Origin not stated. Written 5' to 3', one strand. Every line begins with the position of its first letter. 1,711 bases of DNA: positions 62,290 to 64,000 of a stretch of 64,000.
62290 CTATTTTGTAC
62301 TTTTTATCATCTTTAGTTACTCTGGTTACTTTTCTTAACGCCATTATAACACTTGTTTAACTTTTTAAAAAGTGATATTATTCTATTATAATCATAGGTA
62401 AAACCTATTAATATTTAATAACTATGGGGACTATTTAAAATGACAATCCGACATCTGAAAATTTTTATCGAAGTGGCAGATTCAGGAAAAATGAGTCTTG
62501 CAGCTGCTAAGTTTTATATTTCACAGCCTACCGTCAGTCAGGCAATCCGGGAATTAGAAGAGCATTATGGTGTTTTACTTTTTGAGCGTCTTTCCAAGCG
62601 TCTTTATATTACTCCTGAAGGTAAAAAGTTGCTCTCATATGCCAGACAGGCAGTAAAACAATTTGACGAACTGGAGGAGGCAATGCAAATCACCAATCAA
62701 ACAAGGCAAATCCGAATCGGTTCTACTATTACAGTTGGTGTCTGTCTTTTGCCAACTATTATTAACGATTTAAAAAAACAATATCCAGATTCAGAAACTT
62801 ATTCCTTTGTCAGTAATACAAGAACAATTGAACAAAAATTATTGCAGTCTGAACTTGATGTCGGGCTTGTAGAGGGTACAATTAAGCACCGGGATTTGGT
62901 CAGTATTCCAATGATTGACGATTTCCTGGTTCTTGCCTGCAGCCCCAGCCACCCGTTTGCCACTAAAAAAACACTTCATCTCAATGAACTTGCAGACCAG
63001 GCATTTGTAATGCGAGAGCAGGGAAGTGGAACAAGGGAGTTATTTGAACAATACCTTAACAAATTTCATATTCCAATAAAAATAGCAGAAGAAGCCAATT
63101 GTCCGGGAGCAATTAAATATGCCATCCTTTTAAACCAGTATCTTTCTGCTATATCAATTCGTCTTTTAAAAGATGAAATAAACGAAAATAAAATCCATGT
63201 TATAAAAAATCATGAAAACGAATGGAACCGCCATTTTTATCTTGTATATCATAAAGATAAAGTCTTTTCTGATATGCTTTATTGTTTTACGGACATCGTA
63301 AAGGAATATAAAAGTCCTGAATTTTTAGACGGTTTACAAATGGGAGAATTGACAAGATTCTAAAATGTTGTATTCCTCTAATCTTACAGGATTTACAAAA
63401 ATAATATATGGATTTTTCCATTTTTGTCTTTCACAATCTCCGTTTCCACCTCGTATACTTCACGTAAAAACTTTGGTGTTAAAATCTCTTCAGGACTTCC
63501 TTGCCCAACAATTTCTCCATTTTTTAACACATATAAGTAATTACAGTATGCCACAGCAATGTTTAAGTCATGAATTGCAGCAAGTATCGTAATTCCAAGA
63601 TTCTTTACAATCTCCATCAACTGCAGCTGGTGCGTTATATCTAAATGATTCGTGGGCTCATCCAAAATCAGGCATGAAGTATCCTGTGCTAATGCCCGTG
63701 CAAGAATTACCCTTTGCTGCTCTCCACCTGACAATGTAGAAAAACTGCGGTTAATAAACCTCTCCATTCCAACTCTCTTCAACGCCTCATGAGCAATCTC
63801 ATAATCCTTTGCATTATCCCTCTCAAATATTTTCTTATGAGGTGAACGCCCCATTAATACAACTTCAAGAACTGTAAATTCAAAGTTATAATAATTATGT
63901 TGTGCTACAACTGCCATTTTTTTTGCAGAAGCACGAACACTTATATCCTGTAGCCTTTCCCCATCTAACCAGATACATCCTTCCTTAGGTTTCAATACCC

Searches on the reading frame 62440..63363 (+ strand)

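Call 77: search_protein_families(library=pfam, proteins=[window:62440-63363:+], max_evalue=0.00001)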
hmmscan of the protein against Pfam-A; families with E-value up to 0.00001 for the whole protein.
window:62440-63363:+ (307 aa): 2 families
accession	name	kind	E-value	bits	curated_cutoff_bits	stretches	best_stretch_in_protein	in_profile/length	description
PF03466.25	LysR_substrate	-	3.4e-36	125.1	28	1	88-290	5-207/209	LysR substrate binding domain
PF00126.33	HTH_1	-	3.7e-19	68.9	26.6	1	3-62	1-60/60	Bacterial regulatory helix-turn-helix protein, lysR family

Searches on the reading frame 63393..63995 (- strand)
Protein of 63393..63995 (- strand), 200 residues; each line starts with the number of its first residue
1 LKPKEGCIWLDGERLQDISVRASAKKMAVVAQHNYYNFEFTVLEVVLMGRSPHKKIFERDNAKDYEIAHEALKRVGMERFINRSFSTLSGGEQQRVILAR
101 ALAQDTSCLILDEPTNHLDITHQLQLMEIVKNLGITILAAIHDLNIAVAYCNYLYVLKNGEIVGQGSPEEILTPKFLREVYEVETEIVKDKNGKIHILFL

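Call 77: search_protein_families(library=pfam, proteins=[window:63393-63995:-], max_evalue=0.00001)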
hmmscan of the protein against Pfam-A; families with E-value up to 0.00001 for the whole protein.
window:63393-63995:- (200 aa): 1 family
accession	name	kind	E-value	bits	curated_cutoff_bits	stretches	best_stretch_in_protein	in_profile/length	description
PF00005.33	ABC_tran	-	6.3e-19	69.4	25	1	2-116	36-137/137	ABC transporter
